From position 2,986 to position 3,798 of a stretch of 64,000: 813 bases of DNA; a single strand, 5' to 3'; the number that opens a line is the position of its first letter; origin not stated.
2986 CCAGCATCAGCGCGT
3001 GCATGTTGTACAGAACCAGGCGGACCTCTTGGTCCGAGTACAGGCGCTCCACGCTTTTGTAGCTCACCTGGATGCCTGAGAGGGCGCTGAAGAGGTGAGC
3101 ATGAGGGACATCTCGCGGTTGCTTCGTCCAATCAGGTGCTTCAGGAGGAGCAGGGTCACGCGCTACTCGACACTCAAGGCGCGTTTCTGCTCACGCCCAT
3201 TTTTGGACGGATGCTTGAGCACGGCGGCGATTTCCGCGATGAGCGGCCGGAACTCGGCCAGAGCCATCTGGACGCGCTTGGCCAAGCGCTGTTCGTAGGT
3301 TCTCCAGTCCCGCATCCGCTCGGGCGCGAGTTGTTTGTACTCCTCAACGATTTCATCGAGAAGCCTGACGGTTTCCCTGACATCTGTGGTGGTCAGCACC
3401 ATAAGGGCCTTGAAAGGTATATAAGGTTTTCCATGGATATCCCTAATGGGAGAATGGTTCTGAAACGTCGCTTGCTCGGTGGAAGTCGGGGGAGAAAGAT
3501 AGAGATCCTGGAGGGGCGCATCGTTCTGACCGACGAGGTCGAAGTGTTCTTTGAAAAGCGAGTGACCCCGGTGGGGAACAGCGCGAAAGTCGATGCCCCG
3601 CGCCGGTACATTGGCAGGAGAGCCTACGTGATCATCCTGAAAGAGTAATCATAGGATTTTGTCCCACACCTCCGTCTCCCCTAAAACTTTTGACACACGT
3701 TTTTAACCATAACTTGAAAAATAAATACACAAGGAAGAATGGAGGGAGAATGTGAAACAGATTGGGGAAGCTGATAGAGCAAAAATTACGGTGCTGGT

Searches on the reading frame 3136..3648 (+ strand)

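Call 55: search_protein_families(library=pfam, proteins=[window:3136-3648:+], max_evalue=0.1)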
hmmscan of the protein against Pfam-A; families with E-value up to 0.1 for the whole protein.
window:3136-3648:+ (170 aa): 1 family
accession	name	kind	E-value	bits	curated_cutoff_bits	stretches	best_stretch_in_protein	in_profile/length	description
PF09853.14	DUF2080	-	3.8e-16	59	21.5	1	123-170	2-49/50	Putative transposon-encoded protein (DUF2080)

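Call 84: search_protein_families(library=ncbifam, proteins=[window:3136-3648:+], max_evalue=0.001)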
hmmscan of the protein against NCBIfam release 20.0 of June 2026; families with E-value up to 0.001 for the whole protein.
window:3136-3648:+ (170 aa): 1 family
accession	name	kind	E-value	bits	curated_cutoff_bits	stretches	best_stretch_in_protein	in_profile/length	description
NF033496.0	DUF2080_fam_acc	subfamily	6.5e-12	44.8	22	1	136-168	2-33/34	DUF2080 family transposase-associated protein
